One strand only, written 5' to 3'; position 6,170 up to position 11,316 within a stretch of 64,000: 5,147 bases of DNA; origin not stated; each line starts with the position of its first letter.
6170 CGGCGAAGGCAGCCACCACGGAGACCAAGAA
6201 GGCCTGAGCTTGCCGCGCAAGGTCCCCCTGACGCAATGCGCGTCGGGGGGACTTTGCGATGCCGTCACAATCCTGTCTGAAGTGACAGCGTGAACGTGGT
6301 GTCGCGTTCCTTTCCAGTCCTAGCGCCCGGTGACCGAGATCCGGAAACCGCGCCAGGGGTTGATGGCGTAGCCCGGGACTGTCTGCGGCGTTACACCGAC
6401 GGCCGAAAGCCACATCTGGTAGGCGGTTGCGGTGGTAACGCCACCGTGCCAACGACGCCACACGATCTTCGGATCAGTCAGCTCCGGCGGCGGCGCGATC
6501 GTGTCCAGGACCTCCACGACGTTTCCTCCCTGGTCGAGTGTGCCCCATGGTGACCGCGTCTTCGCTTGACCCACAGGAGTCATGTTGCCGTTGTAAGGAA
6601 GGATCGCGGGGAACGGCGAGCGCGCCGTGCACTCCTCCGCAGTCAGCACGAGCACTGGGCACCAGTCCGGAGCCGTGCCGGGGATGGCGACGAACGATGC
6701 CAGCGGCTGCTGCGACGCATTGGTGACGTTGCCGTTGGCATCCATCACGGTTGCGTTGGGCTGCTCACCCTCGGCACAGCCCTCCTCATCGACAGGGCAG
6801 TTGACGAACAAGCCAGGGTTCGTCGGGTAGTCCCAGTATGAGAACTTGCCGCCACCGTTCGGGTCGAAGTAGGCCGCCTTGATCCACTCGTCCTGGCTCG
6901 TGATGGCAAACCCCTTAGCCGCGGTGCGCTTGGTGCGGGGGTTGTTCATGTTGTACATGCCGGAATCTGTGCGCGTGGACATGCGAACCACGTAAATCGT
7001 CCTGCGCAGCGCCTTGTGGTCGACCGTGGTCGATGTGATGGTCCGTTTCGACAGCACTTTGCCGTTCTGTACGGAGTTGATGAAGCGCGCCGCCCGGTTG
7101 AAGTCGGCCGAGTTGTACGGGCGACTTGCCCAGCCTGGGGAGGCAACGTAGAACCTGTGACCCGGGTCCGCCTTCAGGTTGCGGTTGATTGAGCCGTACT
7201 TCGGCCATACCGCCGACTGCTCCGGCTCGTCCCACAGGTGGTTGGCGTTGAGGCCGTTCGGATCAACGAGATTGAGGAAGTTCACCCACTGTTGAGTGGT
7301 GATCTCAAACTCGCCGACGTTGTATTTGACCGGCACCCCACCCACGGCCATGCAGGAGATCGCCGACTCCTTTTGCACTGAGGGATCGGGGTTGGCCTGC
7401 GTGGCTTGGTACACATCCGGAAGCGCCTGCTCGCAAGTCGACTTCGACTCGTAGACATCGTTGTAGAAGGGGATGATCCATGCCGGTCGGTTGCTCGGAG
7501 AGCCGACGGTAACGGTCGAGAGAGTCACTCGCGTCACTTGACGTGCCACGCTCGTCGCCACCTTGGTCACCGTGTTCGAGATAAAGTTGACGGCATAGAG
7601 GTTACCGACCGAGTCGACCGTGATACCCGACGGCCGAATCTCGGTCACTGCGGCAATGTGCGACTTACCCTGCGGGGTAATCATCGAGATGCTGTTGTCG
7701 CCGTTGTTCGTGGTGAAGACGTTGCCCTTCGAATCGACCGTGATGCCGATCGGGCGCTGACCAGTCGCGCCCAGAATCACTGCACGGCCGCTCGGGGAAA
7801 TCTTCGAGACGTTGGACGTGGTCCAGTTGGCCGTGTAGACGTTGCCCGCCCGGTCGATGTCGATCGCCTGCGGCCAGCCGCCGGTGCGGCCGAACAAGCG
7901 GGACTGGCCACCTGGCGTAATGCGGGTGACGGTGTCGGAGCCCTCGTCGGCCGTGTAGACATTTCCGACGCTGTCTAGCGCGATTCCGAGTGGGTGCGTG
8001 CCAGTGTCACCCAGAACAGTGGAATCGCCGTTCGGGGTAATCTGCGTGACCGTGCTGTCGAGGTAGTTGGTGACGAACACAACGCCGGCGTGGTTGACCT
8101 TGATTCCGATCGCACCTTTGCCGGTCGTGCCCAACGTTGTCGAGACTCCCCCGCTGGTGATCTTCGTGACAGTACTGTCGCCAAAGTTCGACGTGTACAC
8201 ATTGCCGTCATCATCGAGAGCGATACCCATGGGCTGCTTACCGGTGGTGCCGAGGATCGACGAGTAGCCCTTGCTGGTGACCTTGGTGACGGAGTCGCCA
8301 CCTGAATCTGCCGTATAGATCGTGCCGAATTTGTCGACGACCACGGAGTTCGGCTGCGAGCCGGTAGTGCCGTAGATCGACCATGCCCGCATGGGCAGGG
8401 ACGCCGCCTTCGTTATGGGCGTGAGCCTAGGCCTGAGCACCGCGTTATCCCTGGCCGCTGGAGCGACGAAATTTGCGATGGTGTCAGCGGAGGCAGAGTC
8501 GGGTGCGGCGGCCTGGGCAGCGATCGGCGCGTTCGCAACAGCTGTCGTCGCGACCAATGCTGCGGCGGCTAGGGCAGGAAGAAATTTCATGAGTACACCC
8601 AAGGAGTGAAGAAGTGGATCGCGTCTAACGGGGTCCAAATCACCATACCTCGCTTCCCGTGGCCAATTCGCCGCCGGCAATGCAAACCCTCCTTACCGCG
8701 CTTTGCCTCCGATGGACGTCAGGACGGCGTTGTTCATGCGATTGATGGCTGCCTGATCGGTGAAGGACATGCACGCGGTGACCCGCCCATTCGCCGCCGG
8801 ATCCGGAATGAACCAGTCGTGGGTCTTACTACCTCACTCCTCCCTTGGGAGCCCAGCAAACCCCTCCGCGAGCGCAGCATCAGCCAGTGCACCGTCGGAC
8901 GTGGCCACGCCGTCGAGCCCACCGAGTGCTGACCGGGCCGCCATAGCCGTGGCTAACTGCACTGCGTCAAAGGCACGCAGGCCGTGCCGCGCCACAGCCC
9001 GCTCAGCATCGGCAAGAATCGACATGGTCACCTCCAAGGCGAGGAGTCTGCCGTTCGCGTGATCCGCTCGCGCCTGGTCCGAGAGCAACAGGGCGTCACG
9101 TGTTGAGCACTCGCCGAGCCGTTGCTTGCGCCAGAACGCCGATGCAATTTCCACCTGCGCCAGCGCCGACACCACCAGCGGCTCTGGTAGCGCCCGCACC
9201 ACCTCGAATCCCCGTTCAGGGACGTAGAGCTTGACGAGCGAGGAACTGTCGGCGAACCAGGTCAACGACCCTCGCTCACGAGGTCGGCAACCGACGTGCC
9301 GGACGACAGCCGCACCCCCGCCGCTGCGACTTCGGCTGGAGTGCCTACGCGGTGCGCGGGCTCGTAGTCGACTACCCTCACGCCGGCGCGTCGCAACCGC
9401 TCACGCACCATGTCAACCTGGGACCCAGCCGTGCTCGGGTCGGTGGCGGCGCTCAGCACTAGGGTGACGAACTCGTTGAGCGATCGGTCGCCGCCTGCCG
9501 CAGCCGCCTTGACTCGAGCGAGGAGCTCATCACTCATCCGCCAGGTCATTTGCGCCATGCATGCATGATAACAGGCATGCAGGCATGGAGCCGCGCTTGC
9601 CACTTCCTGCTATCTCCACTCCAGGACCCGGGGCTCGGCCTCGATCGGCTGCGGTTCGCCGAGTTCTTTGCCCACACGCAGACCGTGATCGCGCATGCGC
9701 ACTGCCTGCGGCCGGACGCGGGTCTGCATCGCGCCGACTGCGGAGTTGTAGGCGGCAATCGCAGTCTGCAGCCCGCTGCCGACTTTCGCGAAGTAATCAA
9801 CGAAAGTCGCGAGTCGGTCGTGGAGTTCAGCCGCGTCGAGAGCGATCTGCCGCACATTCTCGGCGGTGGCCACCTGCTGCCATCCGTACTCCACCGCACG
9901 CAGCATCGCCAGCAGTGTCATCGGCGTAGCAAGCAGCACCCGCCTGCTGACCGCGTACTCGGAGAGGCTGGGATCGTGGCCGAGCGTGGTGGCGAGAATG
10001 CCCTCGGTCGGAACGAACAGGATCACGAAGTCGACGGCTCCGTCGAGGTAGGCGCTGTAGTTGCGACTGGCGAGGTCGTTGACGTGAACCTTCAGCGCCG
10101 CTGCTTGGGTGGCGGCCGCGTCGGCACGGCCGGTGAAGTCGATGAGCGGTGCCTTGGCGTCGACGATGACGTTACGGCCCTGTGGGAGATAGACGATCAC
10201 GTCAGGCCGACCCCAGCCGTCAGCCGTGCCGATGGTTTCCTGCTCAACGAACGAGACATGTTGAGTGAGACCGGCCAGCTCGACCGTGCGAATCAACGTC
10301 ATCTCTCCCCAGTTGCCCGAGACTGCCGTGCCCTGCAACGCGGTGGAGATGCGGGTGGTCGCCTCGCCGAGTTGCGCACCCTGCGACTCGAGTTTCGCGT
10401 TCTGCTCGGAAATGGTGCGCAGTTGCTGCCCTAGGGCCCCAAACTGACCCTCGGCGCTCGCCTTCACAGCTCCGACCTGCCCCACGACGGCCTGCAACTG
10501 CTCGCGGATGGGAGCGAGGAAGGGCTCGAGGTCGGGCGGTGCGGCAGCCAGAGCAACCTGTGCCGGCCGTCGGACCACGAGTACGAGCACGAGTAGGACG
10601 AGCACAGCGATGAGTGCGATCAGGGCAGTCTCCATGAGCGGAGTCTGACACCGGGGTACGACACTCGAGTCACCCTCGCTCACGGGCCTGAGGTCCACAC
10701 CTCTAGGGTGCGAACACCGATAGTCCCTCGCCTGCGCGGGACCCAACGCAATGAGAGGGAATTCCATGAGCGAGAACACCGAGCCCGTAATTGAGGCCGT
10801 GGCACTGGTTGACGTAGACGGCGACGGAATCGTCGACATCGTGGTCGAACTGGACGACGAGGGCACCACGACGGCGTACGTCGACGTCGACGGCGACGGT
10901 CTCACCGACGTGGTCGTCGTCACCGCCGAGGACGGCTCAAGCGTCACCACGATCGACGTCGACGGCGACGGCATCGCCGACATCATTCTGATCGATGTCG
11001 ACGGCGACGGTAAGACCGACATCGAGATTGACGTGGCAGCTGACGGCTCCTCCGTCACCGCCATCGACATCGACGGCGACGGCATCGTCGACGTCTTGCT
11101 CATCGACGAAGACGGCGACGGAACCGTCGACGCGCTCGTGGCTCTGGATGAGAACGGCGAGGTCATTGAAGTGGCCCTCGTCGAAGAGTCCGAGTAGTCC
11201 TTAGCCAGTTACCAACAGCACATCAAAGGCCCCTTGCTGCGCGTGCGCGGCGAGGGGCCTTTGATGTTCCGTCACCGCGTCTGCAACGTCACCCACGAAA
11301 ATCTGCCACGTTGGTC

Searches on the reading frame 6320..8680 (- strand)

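Call 16: search_protein_families(library=pfam, proteins=[window:6320-8680:-], max_evalue=0.001)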
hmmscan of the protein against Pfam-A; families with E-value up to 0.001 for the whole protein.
window:6320-8680:- (786 aa): 6 families
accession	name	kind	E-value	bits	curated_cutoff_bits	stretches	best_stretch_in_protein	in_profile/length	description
PF24684.1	Vgb_lyase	-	6.5e-19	68.3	50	2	105-323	52-280/290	Virginiamycin B lyase family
PF06739.17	SBBP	-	1.2e-14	54.4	20.5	0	260-290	3-35/38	Beta-propeller repeat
PF01436.27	NHL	-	6.2e-13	48.5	20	0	308-331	2-25/28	NHL repeat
PF08450.18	SGL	-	5e-11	43.1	26.3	0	309-339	185-215/246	SMP-30/Gluconolactonase/LRE-like region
PF22701.2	Mala_s_1-like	-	3.7e-05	24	27.5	0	273-365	93-186/195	Mal s 1 allergenic protein-like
PF20067.5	SSL_N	-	6.2e-05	23.2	18.9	0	108-129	21-42/46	Strictosidine synthase-like, N-terminal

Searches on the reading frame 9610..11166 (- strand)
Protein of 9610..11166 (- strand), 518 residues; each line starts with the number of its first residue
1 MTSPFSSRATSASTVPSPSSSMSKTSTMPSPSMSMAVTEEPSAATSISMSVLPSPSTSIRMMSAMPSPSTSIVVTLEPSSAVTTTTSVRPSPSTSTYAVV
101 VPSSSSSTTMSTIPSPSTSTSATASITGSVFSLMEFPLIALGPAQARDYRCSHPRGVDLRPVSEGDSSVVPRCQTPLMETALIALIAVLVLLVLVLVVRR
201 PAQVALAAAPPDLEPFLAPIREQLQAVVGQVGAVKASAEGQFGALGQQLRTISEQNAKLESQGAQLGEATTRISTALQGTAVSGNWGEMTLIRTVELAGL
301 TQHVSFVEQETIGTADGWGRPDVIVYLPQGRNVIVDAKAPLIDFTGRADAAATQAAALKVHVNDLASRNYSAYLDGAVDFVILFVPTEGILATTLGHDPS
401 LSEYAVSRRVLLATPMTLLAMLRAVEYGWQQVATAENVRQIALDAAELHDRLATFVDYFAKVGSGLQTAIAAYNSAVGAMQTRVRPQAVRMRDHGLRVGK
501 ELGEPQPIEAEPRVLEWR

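Call 16: search_protein_families(library=pfam, proteins=[window:9610-11166:-], max_evalue=0.001)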
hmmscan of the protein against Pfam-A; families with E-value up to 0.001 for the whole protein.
window:9610-11166:- (518 aa): 2 families
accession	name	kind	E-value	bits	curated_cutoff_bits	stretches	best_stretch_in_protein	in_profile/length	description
PF02646.22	RmuC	-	1.1e-70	238.5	26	1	213-498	3-288/291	RmuC family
PF04513.17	Baculo_PEP_C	-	0.00019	21.9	38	0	212-277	17-83/140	Baculovirus polyhedron envelope protein, PEP, C terminus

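Call 34: list_cluster_members(proteins=[window:9610-11163:-, window:29559-30716:-, window:45451-46872:-, window:46808-47488:-, window:53964-55013:+, window:55926-57590:+, window:61707-63023:-, window:38971-39315:-, window:37602-37805:-, window:39472-42771:+])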
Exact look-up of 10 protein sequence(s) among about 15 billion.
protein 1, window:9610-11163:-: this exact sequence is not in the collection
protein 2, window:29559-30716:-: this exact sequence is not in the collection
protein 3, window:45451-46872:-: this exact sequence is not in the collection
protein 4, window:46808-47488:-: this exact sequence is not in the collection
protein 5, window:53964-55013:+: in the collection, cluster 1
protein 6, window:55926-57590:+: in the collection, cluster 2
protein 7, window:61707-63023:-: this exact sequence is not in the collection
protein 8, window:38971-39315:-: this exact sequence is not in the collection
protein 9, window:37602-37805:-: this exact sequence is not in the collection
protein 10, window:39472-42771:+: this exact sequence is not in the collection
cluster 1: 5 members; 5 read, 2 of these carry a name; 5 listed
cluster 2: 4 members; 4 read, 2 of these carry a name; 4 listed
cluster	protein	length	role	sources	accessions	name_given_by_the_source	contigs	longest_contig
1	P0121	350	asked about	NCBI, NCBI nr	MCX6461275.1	MAG: hypothetical protein NTZ03_13345 [Actinobacteria bacterium] | hypothetical protein [Actinomycetota bacterium]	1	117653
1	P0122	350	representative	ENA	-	-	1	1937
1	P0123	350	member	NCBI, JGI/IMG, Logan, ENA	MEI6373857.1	MAG: hypothetical protein WCP26_08755 [Actinomycetes bacterium]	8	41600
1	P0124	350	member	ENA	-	-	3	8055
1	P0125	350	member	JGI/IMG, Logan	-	-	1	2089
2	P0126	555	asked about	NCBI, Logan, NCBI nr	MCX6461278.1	MAG: MFS transporter [Actinobacteria bacterium] | MFS transporter [Actinomycetota bacterium]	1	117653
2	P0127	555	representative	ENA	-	-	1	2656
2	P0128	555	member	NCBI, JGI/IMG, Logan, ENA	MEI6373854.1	MAG: MFS transporter [Actinomycetes bacterium]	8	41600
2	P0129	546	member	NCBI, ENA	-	-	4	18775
